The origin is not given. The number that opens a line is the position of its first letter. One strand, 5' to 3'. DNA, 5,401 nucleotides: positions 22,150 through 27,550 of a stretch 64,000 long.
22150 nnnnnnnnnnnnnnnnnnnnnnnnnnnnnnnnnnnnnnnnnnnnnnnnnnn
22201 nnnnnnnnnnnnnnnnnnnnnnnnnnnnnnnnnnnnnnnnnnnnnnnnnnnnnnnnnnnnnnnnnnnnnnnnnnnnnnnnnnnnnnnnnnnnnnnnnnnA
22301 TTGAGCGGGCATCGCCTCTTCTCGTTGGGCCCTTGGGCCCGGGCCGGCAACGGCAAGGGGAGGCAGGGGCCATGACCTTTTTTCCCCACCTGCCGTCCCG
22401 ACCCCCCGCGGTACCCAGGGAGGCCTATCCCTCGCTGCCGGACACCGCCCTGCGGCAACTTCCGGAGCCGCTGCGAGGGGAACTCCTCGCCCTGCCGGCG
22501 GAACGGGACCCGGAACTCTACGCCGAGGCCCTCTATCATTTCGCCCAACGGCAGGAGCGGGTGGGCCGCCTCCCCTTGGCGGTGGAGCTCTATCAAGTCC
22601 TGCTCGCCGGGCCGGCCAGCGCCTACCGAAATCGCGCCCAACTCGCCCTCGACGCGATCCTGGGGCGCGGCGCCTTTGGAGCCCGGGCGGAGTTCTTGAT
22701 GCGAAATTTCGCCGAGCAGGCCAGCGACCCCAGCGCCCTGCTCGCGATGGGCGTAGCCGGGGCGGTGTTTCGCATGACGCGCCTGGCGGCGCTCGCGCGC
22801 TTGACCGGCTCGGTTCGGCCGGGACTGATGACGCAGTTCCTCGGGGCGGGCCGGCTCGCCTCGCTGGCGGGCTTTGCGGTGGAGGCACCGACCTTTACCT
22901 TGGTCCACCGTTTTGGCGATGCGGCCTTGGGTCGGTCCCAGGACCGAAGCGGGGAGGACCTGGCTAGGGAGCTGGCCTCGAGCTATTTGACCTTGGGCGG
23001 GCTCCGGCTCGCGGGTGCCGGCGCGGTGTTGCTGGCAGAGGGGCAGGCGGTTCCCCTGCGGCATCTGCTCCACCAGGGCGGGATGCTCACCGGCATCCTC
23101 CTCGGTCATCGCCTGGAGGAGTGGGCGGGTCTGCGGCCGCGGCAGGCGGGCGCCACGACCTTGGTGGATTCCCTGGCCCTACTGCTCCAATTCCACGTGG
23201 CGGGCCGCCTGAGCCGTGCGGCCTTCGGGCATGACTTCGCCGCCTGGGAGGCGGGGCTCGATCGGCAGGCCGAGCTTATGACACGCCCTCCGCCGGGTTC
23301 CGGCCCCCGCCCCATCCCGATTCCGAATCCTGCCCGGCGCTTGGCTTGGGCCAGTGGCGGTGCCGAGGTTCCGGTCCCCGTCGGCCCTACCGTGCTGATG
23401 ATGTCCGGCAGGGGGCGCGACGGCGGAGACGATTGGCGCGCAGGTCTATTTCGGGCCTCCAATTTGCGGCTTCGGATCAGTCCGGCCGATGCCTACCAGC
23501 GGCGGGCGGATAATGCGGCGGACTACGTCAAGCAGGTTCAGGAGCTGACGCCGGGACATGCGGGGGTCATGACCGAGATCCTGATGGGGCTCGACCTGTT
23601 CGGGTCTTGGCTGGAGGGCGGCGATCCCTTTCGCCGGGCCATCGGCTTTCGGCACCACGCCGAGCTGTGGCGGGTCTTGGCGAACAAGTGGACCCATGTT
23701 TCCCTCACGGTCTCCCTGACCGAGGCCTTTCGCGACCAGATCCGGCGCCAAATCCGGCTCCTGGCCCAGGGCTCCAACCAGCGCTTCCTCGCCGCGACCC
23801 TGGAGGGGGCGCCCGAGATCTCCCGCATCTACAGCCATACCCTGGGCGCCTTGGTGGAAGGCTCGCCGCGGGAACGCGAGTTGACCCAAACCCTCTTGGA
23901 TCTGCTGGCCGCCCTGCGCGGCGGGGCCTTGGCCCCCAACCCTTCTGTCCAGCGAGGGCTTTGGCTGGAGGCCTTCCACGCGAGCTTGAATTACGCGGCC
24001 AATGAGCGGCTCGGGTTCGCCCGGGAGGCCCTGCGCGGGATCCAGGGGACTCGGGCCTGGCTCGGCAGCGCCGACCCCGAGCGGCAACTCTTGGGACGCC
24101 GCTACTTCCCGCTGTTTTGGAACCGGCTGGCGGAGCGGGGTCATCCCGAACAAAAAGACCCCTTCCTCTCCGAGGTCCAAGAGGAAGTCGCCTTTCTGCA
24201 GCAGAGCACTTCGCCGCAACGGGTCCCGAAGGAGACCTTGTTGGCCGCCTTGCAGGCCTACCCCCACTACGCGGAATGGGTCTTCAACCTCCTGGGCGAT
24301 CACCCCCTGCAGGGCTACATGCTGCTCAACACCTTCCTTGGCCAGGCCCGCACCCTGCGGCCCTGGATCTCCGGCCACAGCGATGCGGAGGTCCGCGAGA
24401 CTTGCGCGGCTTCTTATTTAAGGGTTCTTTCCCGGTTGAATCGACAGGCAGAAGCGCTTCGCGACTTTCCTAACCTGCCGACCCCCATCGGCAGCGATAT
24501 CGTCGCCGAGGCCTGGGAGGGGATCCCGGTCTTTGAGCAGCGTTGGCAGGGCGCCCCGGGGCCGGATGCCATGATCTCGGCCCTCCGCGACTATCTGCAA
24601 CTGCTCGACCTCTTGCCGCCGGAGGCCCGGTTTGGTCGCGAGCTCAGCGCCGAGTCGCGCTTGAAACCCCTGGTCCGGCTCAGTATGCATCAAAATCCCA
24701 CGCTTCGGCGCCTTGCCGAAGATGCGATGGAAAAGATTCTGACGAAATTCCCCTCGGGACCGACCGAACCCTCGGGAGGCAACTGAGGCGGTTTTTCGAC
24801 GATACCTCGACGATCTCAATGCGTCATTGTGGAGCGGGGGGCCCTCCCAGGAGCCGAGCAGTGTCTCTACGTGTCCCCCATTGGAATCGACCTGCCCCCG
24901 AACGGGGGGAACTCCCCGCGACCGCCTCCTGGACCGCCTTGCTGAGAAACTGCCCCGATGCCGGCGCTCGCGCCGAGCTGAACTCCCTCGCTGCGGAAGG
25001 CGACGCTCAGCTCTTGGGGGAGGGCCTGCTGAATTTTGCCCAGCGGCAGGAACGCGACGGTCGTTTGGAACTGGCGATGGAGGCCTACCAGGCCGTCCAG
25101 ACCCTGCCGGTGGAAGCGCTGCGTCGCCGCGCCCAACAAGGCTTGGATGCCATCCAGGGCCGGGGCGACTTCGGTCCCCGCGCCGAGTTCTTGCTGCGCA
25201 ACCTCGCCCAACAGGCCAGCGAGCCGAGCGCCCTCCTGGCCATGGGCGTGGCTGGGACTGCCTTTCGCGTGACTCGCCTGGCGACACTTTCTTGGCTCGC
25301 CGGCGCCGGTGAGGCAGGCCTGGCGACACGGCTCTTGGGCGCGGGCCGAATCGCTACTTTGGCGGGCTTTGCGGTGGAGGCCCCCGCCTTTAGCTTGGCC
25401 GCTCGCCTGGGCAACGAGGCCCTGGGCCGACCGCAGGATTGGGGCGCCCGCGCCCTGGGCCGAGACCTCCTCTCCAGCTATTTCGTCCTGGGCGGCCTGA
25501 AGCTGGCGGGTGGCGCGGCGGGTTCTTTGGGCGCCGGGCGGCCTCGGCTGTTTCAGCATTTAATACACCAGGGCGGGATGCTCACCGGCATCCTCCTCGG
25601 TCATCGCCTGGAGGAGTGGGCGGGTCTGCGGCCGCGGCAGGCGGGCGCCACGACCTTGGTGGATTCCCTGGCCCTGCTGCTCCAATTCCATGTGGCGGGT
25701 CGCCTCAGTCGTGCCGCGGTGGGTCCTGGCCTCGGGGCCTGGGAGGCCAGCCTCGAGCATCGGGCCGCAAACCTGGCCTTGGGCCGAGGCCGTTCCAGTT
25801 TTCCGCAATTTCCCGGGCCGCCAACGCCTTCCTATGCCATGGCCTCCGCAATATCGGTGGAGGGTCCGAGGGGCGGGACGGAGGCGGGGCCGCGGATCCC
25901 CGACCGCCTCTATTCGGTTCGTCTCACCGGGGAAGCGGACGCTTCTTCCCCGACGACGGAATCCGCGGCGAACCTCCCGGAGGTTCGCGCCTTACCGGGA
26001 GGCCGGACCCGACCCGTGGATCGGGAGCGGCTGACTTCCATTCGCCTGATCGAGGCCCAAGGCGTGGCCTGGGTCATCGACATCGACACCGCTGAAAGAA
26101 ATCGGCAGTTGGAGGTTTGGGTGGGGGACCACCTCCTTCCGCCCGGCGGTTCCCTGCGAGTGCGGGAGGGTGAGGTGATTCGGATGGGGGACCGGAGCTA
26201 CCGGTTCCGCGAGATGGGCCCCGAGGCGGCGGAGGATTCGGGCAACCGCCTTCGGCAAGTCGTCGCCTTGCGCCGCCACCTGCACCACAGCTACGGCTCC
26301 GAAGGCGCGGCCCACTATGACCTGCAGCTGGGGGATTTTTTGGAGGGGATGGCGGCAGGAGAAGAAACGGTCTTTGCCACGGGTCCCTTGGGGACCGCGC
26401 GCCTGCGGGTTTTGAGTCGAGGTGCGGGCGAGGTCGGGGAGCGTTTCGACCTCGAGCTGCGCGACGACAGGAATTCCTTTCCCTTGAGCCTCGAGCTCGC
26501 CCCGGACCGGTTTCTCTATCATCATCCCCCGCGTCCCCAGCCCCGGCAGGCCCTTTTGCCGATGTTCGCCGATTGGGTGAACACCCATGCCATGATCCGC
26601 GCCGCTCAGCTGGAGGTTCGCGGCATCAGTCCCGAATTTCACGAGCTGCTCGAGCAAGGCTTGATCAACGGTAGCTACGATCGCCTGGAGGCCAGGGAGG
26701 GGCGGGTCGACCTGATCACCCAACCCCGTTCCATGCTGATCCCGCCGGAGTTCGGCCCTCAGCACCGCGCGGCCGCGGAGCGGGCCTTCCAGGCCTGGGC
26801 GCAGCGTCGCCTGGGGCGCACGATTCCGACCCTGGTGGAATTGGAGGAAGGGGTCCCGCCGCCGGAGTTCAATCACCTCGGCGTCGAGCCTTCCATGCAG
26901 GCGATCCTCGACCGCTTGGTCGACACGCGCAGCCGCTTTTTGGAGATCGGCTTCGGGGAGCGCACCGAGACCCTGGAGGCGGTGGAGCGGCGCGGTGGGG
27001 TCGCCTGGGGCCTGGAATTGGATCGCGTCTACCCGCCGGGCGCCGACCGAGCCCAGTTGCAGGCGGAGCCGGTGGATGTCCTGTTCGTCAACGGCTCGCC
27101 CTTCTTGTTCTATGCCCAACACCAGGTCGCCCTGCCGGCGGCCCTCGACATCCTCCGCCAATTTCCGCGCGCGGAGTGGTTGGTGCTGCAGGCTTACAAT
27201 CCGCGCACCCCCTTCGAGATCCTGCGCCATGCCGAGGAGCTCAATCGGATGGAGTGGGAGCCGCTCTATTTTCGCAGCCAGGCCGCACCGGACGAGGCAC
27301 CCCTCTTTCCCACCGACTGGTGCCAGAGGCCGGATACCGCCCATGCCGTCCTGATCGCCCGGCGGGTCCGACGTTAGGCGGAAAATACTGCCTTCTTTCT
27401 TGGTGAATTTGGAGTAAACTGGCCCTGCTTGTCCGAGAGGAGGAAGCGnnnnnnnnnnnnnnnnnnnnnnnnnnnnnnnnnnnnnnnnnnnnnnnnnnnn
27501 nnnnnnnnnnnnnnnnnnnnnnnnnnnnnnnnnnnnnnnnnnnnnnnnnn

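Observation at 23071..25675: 110-bp perfect identity between members 7 and 8 near the module end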

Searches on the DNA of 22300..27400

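Call 44: search_rna_families(source=window, start=22300, end=27400, threshold=evalue, max_evalue=1)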
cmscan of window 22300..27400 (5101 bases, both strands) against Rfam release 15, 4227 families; matches with E-value up to 1: 1.
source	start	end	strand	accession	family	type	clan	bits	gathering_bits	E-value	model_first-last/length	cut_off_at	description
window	25336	25419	+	RF01750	ZMP-ZTP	Cis-reg; riboswitch;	-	26.5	39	0.22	1-86/86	no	ZMP/ZTP riboswitch aptamer (pfl RNA motif)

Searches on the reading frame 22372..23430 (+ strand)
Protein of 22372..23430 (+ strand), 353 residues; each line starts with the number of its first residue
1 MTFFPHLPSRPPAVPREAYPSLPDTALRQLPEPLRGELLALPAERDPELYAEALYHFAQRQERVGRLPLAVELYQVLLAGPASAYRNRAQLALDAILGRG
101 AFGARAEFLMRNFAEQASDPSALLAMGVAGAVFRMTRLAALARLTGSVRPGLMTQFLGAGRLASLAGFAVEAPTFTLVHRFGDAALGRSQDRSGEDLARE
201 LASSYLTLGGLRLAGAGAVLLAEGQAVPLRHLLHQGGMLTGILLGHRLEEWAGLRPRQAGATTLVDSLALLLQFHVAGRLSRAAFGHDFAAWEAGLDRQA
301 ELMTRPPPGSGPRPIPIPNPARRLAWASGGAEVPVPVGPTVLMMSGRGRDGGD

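Call 49: predict_structure(alignment_id=A2)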
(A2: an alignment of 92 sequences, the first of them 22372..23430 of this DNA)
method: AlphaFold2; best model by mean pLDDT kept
length: 353 residues; sequences in the alignment: 92
mean_pLDDT: 85.9   pTM: 0.74
mean pLDDT of the five models: 85.9, 83.9, 83.6, 83.2, 81.7
residues with pLDDT >= 90: 219; 70-90: 74; 50-70: 44; < 50: 16
segments of 3 or more residues with pLDDT < 50: 330-333, 335-337, 342-344, 351-353
pLDDT, mean of each block of 10 residues (from residue 1): 57 71 93 96 94 97 93 97 96 92 89 92 93 91 87 87 92 94 92 93 95 94 96 96 96 90 92 93 91 86 79 63 54 49 51 43
secondary structure, 60 per line:
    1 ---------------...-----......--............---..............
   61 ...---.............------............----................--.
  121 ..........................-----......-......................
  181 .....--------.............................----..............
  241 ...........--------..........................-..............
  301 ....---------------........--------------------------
elements in order: H24-29 H32-43 H47-63 H67-79 H86-97 H102-117 H120-146 H152-157 H159-185 H194-222 H227-251 H260-285 H287-304 H320-327

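Call 52: fold_search(model_id=the predicted structure, library=pdb)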
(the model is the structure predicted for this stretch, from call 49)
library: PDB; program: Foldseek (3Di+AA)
matches with E <= 10: 243; with E <= 0.001: 0
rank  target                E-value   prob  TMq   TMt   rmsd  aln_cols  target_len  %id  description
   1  9b27_G                4.7e-01  0.10  0.12  0.12  23.6       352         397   12  Dia1 at the Barbed End of F-Actin (released 2024-05-29)
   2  7uzq_K                1.0e+00  0.14  0.18  0.17  21.4       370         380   11  Local refinement of RhAG-RhCE-ANK1(AR1-5), from consensus refinement of all classes (released 2022-07-20)
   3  5do7_B                1.2e+00  0.12  0.16  0.11  28.7       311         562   11  Crystal Structure of the Human Sterol Transporter ABCG5/ABCG8 (released 2016-05-11)
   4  9luc_A                1.2e+00  0.08  0.12  0.17  25.6       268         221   15  The chimeric flagellar motor complex between MotA1B1 from Paenibacillus sp. TCA20 and MotAB from E.coli, state 3 (released 2025-04-09)
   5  7wb4_L                1.3e+00  0.12  0.12  0.08  21.4       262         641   14  Cryo-EM structure of the NR subunit from X. laevis NPC (released 2022-03-02)
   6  7sqc_1K               1.3e+00  0.06  0.10  0.10  47.4       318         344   18  Ciliary C1 central pair apparatus isolated from Chlamydomonas reinhardtii (released 2022-04-13)
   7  2zhz_A                1.3e+00  0.12  0.11  0.21  14.5       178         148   19  Crystal structure of a pduO-type ATP:cobalamin adenosyltransferase from Burkholderia thailandensis (released 2008-07-29)
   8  8amw_D                1.6e+00  0.18  0.14  0.19  18.0       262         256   14  AQP7 dimer of tetramers_C1 (released 2023-02-15)
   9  4u0u_A                1.6e+00  0.16  0.20  0.21  16.8       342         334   12  Wild type eukaryotic fic domain containing protein with ADP (released 2014-12-10)
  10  3ezu                  1.6e+00  0.12  0.13  0.14  15.8       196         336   15  Crystal structure of multidomain protein of unknown function with GGDEF-domain (NP_951600.1) from GEOBACTER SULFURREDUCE (released 2008-11-18)
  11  2zhy_B                1.7e+00  0.09  0.10  0.17  14.6       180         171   18  Crystal structure of a pduO-type ATP:cobalamin adenosyltransferase from Burkholderia thailandensis (released 2008-07-29)
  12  6h2f_H                1.7e+00  0.08  0.13  0.13  39.0       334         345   14  Structure of the pre-pore AhlB of the tripartite alpha-pore forming toxin, AHL, from Aeromonas hydrophila. (released 2019-07-10)
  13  9khh_C                1.7e+00  0.07  0.13  0.07  21.2       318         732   12  Structure of the complex of LGR4 with Norrin (2:2) (released 2025-07-16)
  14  2efc_A                1.7e+00  0.06  0.11  0.15  19.7       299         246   11  Ara7-GDP/AtVps9a (released 2008-02-26)
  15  5ys9_B                1.8e+00  0.08  0.15  0.09  28.6       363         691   14  Crystal structure of acyl-coA oxidase3 from Yarrowia lipolytica (released 2018-02-28)
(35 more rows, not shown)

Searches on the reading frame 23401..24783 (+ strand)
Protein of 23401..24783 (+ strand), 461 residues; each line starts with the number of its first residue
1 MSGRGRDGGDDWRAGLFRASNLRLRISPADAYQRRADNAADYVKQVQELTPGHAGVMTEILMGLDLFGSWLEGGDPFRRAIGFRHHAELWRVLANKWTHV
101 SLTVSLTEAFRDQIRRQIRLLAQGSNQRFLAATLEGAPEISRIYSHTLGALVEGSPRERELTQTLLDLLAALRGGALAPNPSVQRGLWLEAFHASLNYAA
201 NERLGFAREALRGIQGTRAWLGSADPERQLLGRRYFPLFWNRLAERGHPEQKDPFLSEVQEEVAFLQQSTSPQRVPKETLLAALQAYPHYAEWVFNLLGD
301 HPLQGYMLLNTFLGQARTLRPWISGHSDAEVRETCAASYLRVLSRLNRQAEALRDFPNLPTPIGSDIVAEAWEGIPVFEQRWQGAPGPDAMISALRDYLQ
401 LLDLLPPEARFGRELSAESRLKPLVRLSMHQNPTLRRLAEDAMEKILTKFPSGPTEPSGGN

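Call 54: search_solved_structures(query=window:23401-24783:+, max_evalue=1)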
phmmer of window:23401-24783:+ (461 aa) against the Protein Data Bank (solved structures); distinct sequences matched with E-value up to 1: 1.
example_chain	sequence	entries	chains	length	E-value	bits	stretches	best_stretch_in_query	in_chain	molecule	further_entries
3uj3_X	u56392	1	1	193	0.37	12.9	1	120-191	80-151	DNA-invertase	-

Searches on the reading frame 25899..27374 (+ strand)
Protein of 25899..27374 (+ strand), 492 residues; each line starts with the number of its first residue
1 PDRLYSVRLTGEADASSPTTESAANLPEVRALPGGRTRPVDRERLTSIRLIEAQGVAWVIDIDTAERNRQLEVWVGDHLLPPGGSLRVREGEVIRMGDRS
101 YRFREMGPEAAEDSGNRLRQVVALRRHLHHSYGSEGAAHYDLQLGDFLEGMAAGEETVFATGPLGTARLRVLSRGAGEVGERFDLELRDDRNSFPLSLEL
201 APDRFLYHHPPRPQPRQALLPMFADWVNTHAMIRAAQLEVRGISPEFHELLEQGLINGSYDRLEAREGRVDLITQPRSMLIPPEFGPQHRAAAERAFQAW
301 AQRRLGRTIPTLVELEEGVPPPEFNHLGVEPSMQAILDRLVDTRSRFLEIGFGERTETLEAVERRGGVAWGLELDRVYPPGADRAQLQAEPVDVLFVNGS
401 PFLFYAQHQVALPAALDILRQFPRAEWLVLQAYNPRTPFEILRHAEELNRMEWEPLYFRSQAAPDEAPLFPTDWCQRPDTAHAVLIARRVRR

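Call 55: search_solved_structures(query=window:25899-27374:+, max_evalue=1)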
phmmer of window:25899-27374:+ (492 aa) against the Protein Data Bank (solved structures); distinct sequences matched with E-value up to 1: 0.
